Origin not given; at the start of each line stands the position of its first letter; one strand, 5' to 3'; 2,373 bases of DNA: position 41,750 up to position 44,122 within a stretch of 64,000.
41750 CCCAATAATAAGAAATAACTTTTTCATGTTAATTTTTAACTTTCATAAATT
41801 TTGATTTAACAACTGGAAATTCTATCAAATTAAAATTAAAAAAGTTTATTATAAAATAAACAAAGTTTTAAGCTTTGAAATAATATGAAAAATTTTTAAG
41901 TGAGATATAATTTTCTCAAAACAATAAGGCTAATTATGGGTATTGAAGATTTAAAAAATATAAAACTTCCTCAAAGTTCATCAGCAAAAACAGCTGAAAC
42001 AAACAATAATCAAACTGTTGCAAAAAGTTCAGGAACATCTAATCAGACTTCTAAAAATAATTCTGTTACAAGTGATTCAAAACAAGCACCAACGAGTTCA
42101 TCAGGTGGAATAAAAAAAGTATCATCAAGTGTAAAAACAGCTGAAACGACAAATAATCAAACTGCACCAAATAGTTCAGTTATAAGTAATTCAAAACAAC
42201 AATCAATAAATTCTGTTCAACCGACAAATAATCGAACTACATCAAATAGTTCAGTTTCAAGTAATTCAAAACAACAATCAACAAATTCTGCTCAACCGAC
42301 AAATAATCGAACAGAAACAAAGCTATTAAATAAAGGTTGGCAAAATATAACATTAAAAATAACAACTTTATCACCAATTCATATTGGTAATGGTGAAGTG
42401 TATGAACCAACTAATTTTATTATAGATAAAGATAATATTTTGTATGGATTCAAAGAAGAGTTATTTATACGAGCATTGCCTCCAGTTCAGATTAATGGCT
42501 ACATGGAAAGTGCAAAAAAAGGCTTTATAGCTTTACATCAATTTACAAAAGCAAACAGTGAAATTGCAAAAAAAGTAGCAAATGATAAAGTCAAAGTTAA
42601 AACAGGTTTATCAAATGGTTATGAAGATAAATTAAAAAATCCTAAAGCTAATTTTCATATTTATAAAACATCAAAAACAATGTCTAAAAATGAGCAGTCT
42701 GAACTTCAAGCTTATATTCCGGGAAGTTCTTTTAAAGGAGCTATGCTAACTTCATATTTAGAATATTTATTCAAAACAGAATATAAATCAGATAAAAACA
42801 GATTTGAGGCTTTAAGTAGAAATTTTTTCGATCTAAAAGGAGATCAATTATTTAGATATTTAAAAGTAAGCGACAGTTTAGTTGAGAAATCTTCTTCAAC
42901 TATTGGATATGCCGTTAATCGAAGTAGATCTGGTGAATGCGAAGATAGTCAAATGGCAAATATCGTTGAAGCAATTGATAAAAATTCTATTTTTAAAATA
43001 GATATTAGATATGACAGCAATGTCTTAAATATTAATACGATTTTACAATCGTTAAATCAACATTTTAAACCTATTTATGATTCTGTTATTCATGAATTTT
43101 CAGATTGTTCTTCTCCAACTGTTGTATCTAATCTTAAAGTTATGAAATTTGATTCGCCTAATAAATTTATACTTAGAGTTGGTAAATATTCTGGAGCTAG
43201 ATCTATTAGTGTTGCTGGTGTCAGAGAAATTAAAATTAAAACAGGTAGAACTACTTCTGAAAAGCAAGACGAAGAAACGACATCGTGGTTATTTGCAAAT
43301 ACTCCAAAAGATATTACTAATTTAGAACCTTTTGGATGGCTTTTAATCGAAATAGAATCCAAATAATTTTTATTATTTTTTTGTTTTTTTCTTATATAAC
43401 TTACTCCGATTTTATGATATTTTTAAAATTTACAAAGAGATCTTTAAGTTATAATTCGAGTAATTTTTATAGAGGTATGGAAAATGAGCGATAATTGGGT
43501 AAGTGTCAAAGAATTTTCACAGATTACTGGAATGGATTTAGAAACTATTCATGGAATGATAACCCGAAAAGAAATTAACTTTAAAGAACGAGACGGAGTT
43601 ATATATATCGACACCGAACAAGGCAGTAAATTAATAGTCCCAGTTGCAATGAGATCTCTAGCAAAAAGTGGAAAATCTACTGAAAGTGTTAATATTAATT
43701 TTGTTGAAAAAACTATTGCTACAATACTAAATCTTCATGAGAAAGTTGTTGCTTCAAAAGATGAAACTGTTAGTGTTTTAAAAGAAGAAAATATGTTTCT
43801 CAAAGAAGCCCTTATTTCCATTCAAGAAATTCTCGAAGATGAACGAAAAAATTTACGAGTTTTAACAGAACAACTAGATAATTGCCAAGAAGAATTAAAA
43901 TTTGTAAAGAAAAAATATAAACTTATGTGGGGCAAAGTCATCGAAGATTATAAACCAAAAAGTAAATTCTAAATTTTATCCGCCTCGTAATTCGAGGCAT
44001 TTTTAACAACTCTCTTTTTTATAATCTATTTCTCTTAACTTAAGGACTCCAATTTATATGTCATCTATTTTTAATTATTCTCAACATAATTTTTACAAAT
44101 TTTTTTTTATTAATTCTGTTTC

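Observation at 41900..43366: Orphan Csm5/Cas7-like RAMP protein with a disordered S/T/N/Q-rich N-terminus and no cas genes or CRISPR array nearby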

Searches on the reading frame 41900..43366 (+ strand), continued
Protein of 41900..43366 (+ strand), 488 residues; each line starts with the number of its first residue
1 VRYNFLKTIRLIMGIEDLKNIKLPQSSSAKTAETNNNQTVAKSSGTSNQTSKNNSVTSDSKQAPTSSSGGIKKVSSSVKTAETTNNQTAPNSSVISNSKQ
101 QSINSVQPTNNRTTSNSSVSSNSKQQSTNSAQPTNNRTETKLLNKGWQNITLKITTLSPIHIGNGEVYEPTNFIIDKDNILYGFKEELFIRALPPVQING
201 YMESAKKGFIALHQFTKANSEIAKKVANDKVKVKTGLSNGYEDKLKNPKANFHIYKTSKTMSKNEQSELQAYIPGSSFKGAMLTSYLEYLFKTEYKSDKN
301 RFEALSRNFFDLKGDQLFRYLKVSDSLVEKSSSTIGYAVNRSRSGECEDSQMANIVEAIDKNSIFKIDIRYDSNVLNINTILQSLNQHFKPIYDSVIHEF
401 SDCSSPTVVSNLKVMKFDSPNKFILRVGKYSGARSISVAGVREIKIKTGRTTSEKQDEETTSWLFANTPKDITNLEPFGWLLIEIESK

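Call 61: predict_structure(alignment_id=A2)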
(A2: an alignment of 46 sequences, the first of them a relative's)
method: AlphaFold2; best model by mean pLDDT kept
length: 476 residues; sequences in the alignment: 46
mean_pLDDT: 75.3   pTM: 0.71
mean pLDDT of the five models: 75.3, 74.7, 74.4, 74.3, 72.6
residues with pLDDT >= 90: 204; 70-90: 106; 50-70: 52; < 50: 114
segments of 3 or more residues with pLDDT < 50: 1-49, 51-85, 88-90, 95-98, 104-120
pLDDT, mean of each block of 10 residues (from residue 1): 37 37 40 38 46 43 40 37 47 49 46 45 52 85 97 91 96 96 95 92 94 96 92 81 94 85 95 89 77 67 76 97 94 68 96 97 93 94 78 59 81 95 79 76 80 91 92 93
secondary structure, 60 per line:
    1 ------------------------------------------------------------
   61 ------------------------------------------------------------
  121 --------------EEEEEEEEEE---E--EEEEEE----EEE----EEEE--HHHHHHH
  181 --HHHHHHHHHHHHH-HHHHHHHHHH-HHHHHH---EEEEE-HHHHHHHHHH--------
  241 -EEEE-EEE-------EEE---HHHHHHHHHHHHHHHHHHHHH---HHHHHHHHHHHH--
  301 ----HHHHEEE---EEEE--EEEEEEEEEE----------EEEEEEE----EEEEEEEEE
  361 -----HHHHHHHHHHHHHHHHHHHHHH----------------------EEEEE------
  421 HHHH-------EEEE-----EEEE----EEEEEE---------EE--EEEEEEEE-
elements in order: E135-144 E151-156 E161-163 E168-171 H174-180 H183-195 H197-206 H208-213 E217-221 H223-232 E242-245 E247-249 E257-259 H263-283 H287-298 H305-308 E309-311 E315-318 E321-330 E341-347 E352-360 H366-387 E410-414 H421-424 E432-435 E441-444 E449-454 E468-475

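Call 63: fold_search(model_id=the predicted structure, library=pdb)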
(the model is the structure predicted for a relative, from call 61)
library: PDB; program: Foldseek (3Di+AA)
matches with E <= 10: 623; with E <= 0.001: 78
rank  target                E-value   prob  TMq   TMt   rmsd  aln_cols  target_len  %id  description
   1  8do6_H                3.0e-14  1.00  0.48  0.68   5.6       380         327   18  The structure of S. epidermidis Cas10-Csm bound to target RNA (released 2023-06-21)
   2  6xn3_J                5.7e-14  1.00  0.49  0.74   4.9       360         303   16  Structure of the Lactococcus lactis Csm CTR_4:3 CRISPR-Cas Complex (released 2022-01-12)
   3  9ash_J                1.3e-13  1.00  0.46  0.68   5.5       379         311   17  Cryo-EM structure of the active Lactococcus lactis Csm bound to target in post-cleavage stage (released 2024-08-14)
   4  6xn4_J                2.0e-13  1.00  0.49  0.72   4.9       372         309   17  Structure of the Lactococcus lactis Csm CTR_3:2 CRISPR-Cas Complex (released 2022-01-12)
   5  6mur_F                4.7e-13  1.00  0.42  0.52   8.8       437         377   17  Cryo-EM structure of Csm-crRNA-target RNA ternary complex in type III-A CRISPR-Cas system (released 2018-12-12)
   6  9g9h_H                7.1e-13  1.00  0.46  0.67   5.2       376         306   15  CryoEM structure of Enterococcus italicus Csm-crRNA-CTR1 complex bound to pNppA3 and AMPNPP (released 2025-01-29)
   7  8x5d_N                7.5e-13  1.00  0.46  0.57   7.4       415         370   15  The cryo-EM structure of the Mycobacterium tuberculosis CRISPR-Csm complex (released 2024-03-06)
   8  9g9b_H                1.2e-12  1.00  0.48  0.70   4.7       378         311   14  CryoEM structure of Enterococcus italicus Csm-crRNA (4.3) complex (released 2025-01-29)
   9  7v00_E                1.4e-12  1.00  0.40  0.60   7.7       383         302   19  Staphylococcus epidermidis RP62a CRISPR tall effector complex with bound ATP (released 2022-07-06)
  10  9g9j_H                2.2e-12  1.00  0.44  0.66   6.2       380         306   14  CryoEM structure of Enterococcus italicus Csm-crRNA complex bound to pNppA3 and AMPNPP (released 2025-01-29)
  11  7v02_E                3.2e-12  1.00  0.46  0.72   5.3       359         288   19  Staphylococcus epidermidis RP62A CRISPR short effector complex (released 2022-07-06)
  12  7uzz_E                3.3e-12  1.00  0.47  0.73   5.3       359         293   18  Staphylococcus epidermidis RP62a CRISPR tall effector complex (released 2022-07-06)
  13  9no4_H                3.5e-12  1.00  0.44  0.57   8.4       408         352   16  Cryo-EM structure of Csm/AcrIIIA2/enolase 3:2 complex (released 2025-11-12)
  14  9g9d_H                9.4e-12  1.00  0.45  0.66   5.8       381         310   14  CryoEM structure of Enterococcus italicus Csm-crRNA-CTR (4.3) complex (released 2025-02-05)
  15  9g9e_H                2.0e-11  1.00  0.45  0.66   5.2       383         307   13  CryoEM structure of Enterococcus italicus Csm-crRNA complex bound to AMPNPP (released 2025-01-29)
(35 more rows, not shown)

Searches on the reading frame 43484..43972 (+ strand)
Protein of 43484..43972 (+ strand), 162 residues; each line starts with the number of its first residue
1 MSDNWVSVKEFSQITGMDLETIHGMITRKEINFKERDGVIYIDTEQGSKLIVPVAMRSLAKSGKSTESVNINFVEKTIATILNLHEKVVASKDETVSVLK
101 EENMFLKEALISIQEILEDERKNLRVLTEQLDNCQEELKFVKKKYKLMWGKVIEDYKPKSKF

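Call 27: search_protein_families(library=pfam, proteins=[window:43484-43972:+], max_evalue=0.01)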
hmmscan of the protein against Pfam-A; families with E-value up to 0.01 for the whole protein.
window:43484-43972:+ (162 aa): 3 families
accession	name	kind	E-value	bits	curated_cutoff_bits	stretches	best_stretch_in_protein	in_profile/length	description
PF13118.11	DUF3972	-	5.1e-40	137.2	26.2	1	10-134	1-125/125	Protein of unknown function (DUF3972)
PF14977.11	FAM194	-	0.0066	16.2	27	1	65-130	131-197/202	FAM194 protein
PF12728.13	HTH_17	-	0.0098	16.6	27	0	5-43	1-39/51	Helix-turn-helix domain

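Call 51: search_protein_families(library=padloc, proteins=[window:43484-43972:+], max_evalue=0.01)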
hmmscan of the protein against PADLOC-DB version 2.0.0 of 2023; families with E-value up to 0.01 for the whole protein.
window:43484-43972:+ (162 aa): 1 family
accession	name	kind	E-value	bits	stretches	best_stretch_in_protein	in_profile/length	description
PDLC04133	mad1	-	0.005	15.1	0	1-42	1-42/60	mads_1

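Call 54: search_protein_families(library=ncbifam, proteins=[window:43484-43972:+], max_evalue=0.001)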
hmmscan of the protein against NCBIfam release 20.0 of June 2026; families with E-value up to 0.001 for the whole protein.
window:43484-43972:+ (162 aa): 0 families
